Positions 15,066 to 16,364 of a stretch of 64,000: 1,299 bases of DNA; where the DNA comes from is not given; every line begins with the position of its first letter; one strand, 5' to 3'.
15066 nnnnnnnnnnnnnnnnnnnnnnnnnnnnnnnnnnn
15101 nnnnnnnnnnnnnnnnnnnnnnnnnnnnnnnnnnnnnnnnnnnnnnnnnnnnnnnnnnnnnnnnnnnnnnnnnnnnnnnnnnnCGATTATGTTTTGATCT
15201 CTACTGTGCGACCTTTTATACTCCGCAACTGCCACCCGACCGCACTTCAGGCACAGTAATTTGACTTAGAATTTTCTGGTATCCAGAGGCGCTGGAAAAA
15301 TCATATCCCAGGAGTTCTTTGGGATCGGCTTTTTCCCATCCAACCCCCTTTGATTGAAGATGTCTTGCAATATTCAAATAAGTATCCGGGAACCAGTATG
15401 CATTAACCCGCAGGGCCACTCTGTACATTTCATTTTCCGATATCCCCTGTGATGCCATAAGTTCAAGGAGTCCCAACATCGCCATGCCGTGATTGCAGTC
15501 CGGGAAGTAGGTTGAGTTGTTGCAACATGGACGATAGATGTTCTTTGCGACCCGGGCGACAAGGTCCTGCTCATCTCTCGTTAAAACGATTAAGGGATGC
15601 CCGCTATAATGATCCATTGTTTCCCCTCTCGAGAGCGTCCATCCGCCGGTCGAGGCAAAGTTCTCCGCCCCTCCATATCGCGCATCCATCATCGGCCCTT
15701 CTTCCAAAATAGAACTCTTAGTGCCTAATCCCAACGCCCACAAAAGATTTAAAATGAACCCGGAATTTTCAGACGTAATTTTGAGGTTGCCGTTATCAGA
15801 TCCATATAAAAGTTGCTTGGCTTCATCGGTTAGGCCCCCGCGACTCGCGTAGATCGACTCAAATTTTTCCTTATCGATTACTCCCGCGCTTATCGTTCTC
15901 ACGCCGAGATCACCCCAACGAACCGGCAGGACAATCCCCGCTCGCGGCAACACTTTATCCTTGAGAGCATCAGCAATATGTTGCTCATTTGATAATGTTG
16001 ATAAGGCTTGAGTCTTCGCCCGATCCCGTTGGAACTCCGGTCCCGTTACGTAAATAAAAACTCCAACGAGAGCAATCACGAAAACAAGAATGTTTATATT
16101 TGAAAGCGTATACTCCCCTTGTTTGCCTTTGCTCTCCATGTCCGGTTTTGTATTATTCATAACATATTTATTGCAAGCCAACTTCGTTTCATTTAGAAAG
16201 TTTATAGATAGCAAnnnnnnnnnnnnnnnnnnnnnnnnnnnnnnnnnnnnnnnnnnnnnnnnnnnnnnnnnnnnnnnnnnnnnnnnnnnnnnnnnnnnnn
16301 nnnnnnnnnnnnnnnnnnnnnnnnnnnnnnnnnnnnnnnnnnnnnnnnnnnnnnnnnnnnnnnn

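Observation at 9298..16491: CsoR-headed minus-strand operon coupling a Cu-ATPase to an extracytoplasmic thiol-reduction module and Met-rich and Cys-rich small proteins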

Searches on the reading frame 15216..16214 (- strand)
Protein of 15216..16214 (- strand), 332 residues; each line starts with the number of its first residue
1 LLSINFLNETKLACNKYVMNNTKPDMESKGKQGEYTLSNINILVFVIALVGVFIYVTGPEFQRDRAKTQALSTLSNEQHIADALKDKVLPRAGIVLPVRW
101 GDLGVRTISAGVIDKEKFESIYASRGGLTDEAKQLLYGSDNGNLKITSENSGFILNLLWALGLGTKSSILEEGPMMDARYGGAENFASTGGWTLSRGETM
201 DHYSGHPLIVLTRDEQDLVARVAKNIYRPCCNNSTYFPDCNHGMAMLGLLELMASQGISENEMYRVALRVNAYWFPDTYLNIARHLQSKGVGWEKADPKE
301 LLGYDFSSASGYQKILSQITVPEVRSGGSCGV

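Call 3: search_protein_families(library=pfam, proteins=[window:15216-16214:-], max_evalue=0.01)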
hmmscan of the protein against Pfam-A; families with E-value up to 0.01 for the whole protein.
window:15216-16214:- (332 aa): 0 families

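Call 4: search_protein_families(library=ncbifam, proteins=[window:15216-16214:-], max_evalue=0.01)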
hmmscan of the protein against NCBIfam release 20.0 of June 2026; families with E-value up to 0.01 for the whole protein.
window:15216-16214:- (332 aa): 0 families

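Call 8: find_homologous_proteins(query=window:15216-16160:-)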
Query window:15216-16160:- (314 aa): 7118 proteins with E <= 0.001 among 8000 candidates; the best 120 are listed.
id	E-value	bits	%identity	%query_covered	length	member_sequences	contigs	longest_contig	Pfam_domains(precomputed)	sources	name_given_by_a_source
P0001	1.4e-209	713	100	100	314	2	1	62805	-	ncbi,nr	ncbi:MAG: hypothetical protein HYW37_00965 [Candidatus Colwellbacteria bacterium]|nr:hypothetical pr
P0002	2.0e-131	456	65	95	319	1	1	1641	-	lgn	-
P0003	1.1e-128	447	73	80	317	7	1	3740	-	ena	-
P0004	5.3e-128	445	64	95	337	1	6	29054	-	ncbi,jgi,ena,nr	ncbi:MAG: hypothetical protein A2939_03525 [Parcubacteria group bacterium RIFCSPLOWO2_01_FULL_48_18]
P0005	3.5e-127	442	65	94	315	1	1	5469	-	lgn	-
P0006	2.1e-126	439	66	93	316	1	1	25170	-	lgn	-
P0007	4.8e-126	438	63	93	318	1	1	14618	-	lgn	-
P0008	3.9e-124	432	60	100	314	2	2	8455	-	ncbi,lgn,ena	-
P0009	7.6e-124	431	65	93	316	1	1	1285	-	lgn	-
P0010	9.8e-124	431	65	93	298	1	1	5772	-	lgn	-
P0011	1.7e-123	430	64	93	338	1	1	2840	-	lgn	-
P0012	1.8e-123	430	62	93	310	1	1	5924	-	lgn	-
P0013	4.1e-123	429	61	96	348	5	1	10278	-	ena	-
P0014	1.5e-122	427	61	100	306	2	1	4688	-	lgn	-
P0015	3.0e-122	426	72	80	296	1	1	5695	-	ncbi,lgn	-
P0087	9.1e-115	401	60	93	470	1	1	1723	PF07884.20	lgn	-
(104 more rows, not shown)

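Call 9: find_encoding_contigs(protein=window:15216-16160:-, flank=10000, max_places=6)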
Protein window:15216-16160:- (314 aa): 1 contig read that carries it; 1 place shown.
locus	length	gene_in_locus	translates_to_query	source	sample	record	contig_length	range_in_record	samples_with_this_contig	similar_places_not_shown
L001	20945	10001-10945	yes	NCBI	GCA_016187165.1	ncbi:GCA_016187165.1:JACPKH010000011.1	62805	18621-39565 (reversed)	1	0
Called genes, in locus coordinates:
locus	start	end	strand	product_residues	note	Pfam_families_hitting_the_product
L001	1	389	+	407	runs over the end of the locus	PF11104:PilM_2 (faint), PF02491:SHS2_FTSA, PF06723:MreB_Mbl, PF14450:FtsA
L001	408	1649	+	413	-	PF00091:Tubulin, PF12327:FtsZ_C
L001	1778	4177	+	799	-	PF00317:Ribonuc_red_lgN, PF02867:Ribonuc_red_lgC, PF12637:TSCPD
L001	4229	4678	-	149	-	-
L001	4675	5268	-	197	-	PF09335:VTT_dom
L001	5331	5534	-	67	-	PF18917:LiaI-LiaF-like_TM1 (weak)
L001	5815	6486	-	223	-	PF18911:PKD_4 (weak)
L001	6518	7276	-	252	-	-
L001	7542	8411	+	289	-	PF18915:DUF5667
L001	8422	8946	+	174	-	-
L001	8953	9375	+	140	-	PF09055:Sod_Ni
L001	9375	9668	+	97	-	PF10502:Peptidase_S26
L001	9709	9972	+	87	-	PF02583:Trns_repr_metal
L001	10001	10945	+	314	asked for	-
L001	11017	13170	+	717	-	PF19335:HMBD, PF00122:E1-E2_ATPase, PF00702:Hydrolase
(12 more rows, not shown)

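Call 14: find_related_loci(query=A1, collection=genome_contigs, flank=10000)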
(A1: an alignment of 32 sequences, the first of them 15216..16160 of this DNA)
Query A1 (314 aa) in genome_contigs; peptide patterns used: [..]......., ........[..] (x = any residue, [..] = any of these).
600 stretches matched a pattern (row limit reached: there are more); 597 encode a relative of the query (tblastn E <= 1e-3); the best 80 are kept; 80 distinct loci.
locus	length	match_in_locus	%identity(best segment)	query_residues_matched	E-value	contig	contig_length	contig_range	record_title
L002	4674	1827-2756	60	1-314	3e-130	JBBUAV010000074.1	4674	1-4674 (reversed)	MAG: Patescibacteria group bacterium isolate H43-bin044_1 H43_bin044_1_000000000074, whole genome shotgun sequence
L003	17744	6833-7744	62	10-314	2e-126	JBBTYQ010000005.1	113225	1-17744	MAG: Patescibacteria group bacterium isolate H41-bin047_1 H41_bin047_1_000000000005, whole genome shotgun sequence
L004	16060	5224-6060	64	33-314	8e-125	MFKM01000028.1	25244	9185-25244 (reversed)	MAG: Candidatus Jorgensenbacteria bacterium RIFCSPLOWO2_12_FULL_42_11 rifcsplowo2_12_scaffold_4878, whole genome shotgun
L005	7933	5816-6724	60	22-314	5e-124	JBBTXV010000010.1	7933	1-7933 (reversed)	MAG: Patescibacteria group bacterium isolate H51-bin055_1 H51_bin055_1_000000000010, whole genome shotgun sequence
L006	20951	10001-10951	58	5-314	3e-121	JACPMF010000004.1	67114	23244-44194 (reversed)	MAG: Candidatus Sungiibacteriota bacterium isolate NC_groundwater_542_Ag_S-0.1um_47_13 S35_SO-1_scaffold_6560, whole gen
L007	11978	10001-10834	60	14-314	6e-121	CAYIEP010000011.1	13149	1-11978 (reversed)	MAG TPA_asm: uncultured Candidatus Saccharibacteria bacterium isolate ERP119705_co1_1092 genome assembly, contig: NODE_6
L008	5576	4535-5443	56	5-314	5e-118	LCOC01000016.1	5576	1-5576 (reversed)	MAG: Parcubacteria group bacterium GW2011_GWA2_47_21 UX94_C0016, whole genome shotgun sequence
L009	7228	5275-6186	59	8-302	6e-118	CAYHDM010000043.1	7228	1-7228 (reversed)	MAG TPA_asm: uncultured Candidatus Saccharibacteria bacterium isolate ERP119705_co12_185 genome assembly, contig: NODE_1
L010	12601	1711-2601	58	25-314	6e-117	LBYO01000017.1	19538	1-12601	MAG: Parcubacteria group bacterium GW2011_GWA1_40_21 UT90_C0017, whole genome shotgun sequence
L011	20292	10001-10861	59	24-314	7e-117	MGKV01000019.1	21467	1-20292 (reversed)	MAG: Candidatus Yanofskybacteria bacterium RIFCSPLOWO2_02_FULL_45_18 rifcsplowo2_02_scaffold_6343, whole genome shotgun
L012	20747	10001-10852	58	8-307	5e-116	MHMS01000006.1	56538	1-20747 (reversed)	MAG: Candidatus Niyogibacteria bacterium RIFCSPLOWO2_12_FULL_41_13 rifcsplowo2_12_scaffold_1765, whole genome shotgun se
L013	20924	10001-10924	55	1-314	1e-115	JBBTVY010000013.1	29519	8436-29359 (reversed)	MAG: Patescibacteria group bacterium isolate H43-bin079_1 H43_bin079_1_000000000013, whole genome shotgun sequence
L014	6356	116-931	60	24-300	1e-115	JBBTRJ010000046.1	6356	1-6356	MAG: Patescibacteria group bacterium isolate H52-bin123_1 H52_bin123_1_000000000046, whole genome shotgun sequence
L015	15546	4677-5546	57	1-308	1e-115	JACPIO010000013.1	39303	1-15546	MAG: Candidatus Wolfebacteria bacterium isolate NC_groundwater_443_Ag_B-0.1um_44_15 GD18-4_B1_scaffold_797852, whole gen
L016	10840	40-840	61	26-314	7e-115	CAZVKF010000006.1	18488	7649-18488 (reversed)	MAG TPA_asm: uncultured Candidatus Saccharibacteria bacterium isolate binchicken_co38_1281 genome assembly, contig: NODE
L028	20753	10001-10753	68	64-314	2e-112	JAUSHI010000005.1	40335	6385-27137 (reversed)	MAG: bacterium isolate E14_metabat.bin.18 E14_k141_125842, whole genome shotgun sequence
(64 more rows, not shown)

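Call 19: predict_structure(alignment_id=A1)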
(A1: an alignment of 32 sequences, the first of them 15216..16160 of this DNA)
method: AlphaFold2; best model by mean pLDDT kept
length: 314 residues; sequences in the alignment: 32
mean_pLDDT: 82.4   pTM: 0.77
mean pLDDT of the five models: 82.4, 79.8, 78.0, 76.8, 74.2
residues with pLDDT >= 90: 179; 70-90: 59; 50-70: 43; < 50: 33
segments of 3 or more residues with pLDDT < 50: 1-5, 7-21, 171-173, 311-314
pLDDT, mean of each block of 10 residues (from residue 1): 40 39 55 53 52 61 88 96 96 93 88 95 95 94 90 88 72 68 89 96 97 90 92 98 98 95 96 96 98 95 68 45
secondary structure, 60 per line:
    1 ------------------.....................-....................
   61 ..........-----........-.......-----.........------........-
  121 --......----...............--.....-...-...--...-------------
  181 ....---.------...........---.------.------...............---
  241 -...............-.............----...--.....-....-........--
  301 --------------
elements in order: H19-39 H41-70 E76-83 H85-91 H97-105 H112-119 E123-128 H133-146 H150-154 H181-184 H195-205 H223-237 H242-256 H258-270 H280-284 H286-289 H291-298

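Call 28: search_solved_structures(query=A1, max_evalue=10, show_alignments=3)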
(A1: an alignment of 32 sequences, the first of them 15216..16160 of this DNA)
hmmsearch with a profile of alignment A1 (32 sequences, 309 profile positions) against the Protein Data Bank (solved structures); distinct sequences matched with E-value up to 10: 0.

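Call 29: search_protein_families(library=pfam, alignment_id=A1, max_evalue=10)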
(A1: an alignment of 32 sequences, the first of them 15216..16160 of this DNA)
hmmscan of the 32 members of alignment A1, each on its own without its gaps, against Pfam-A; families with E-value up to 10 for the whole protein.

A. member 1, window:15216-16160:- (314 aa): 0 families

B. families by the number of members that match (of 32 scanned): 13 families
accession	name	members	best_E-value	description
PF14094.11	DUF4272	3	0.068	Domain of unknown function (DUF4272)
PF07884.19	VKOR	1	2.1e-23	Vitamin K epoxide reductase family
PF09772.14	Tmem26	1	0.006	Transmembrane protein 26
PF16185.10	MTABC_N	1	0.01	Mitochondrial ABC-transporter N-terminal five TM region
PF20775.2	Tag1_N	1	0.12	Tag1 N-terminal domain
PF09716.15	ETRAMP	1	0.12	Malarial early transcribed membrane protein (ETRAMP)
PF23080.1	DUF7046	1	0.12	Domain of unknown function (DUF7046)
PF20181.5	DUF6544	1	0.13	Family of unknown function (DUF6544)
PF21703.3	Gp10A-like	1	0.18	Major capsid protein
PF13801.11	Metal_resist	1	0.2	Heavy-metal resistance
PF13393.11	tRNA-synt_His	1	0.21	Histidyl-tRNA synthetase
PF24429.1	CSLinker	1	0.23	CSLinker motif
PF12725.13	DUF3810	1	0.33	Protein of unknown function (DUF3810)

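Call 34: fold_search(model_id=the predicted structure, library=pdb)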
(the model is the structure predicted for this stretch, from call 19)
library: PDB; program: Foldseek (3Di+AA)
matches with E <= 10: 40; with E <= 0.001: 0
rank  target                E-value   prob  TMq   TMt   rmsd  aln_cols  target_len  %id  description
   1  9hcj_D0               1.6e+00  0.02  0.11  0.05  17.1       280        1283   11  D. discoideum nuclear pore complex (released 2024-12-25)
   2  5h0i_B                1.7e+00  0.08  0.14  0.12  18.2       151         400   16  Structure of OaAEP1 asparaginyl peptide ligase in its proenzyme form (released 2017-03-29)
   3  6idv_B                1.8e+00  0.08  0.14  0.11  17.1       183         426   10  Peptide Asparaginyl Ligases from Viola yedoensis (released 2019-05-15)
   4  6l4y_A                3.1e+00  0.11  0.15  0.12  12.2       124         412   13  Turning an asparaginyl endopeptidase into a peptide ligase (released 2020-10-07)
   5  8q7n_L                3.1e+00  0.02  0.11  0.09  25.4       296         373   13  cryo-EM structure of the human spliceosomal B complex protomer (tri-snRNP core region) (released 2024-01-24)
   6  4bmq_B                3.1e+00  0.02  0.14  0.14  16.8       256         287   12  Crystal Structure of Ribonucleotide Reductase apo-NrdF from Bacillus cereus (space group C2) (released 2014-03-19)
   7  5zbi_B                3.5e+00  0.11  0.15  0.12  11.8       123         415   15  Crystal structure of asparaginyl endopeptidases from Viola Canadensis (released 2018-05-09)
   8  6l4y_B                3.5e+00  0.10  0.15  0.12  12.2       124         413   13  Turning an asparaginyl endopeptidase into a peptide ligase (released 2020-10-07)
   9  2hl7                  4.2e+00  0.60  0.18  0.63   1.8        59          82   14  Crystal structure of the periplasmic domain of CcmH from Pseudomonas aeruginosa (released 2007-07-10)
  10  6idv_A                4.2e+00  0.08  0.15  0.12  13.0       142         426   10  Peptide Asparaginyl Ligases from Viola yedoensis (released 2019-05-15)
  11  1wl0_A                4.2e+00  0.03  0.18  0.20  18.4       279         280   11  Crystal Structure Of Octaprenyl Pyrophosphate Synthase From Hyperthermophilic Thermotoga Maritima R44A mutant (released 2005-06-28)
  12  8otz_C7               4.2e+00  0.03  0.15  0.13  25.6       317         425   12  48-nm repeat of the native axonemal doublet microtubule from bovine sperm (released 2023-11-22)
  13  3fr7_B                4.7e+00  0.01  0.11  0.08  17.7       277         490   10  ketol-acid reductoisomerase (KARI) in complex with Mg2+ (released 2009-04-14)
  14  5e8l_A                4.9e+00  0.05  0.21  0.23  12.9       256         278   11  Crystal structure of geranylgeranyl pyrophosphate synthase 11 from Arabidopsis thaliana (released 2015-11-11)
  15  8iyj_S1               4.9e+00  0.02  0.14  0.11  25.6       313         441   13  Cryo-EM structure of the 48-nm repeat doublet microtubule from mouse sperm (released 2023-07-05)
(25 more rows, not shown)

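Call 84: search_solved_structures(query=A4, max_evalue=10, show_alignments=1)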
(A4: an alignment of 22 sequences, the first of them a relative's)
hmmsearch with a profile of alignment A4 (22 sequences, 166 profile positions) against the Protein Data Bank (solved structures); distinct sequences matched with E-value up to 10: 0.
